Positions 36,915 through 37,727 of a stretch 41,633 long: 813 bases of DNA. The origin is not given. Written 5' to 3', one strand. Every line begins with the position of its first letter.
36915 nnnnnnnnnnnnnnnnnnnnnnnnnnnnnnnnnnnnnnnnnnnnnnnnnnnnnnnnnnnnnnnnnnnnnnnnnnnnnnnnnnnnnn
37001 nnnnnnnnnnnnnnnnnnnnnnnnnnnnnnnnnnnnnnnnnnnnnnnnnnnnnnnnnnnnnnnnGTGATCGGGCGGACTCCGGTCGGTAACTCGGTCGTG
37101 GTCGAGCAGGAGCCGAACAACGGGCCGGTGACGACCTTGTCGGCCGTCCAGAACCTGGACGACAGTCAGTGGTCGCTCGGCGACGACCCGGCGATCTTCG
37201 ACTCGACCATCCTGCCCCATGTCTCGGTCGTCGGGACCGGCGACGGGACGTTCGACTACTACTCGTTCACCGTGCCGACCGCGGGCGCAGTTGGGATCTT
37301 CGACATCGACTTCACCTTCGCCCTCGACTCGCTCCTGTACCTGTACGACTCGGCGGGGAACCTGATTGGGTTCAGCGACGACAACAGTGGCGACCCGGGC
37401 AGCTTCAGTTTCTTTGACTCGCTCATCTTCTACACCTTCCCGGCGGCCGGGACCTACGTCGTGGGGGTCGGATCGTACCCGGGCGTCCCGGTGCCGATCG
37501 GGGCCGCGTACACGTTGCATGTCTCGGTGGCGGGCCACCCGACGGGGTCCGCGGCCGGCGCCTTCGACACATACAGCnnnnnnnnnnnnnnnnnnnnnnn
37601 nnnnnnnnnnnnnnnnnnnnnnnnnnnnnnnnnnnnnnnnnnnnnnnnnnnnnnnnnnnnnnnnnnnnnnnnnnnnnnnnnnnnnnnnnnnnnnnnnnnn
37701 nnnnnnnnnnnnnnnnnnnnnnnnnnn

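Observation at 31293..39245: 2650-aa subtilase whose post-catalytic region is a duplicated three-part module series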

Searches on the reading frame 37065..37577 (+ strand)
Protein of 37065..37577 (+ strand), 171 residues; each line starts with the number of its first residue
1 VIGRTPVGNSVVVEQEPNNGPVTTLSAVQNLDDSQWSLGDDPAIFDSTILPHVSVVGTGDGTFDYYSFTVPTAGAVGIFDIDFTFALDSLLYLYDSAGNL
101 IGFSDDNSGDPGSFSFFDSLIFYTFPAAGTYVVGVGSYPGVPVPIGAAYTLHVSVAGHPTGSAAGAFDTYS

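Call 10: search_protein_families(library=pfam, proteins=[window:37065-37577:+], max_evalue=1)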
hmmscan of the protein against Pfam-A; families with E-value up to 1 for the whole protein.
window:37065-37577:+ (171 aa): 1 family
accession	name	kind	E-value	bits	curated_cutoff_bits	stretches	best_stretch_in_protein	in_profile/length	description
PF04151.21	PPC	-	3.4e-06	28.3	25.9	1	63-136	2-69/70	Bacterial pre-peptidase C-terminal domain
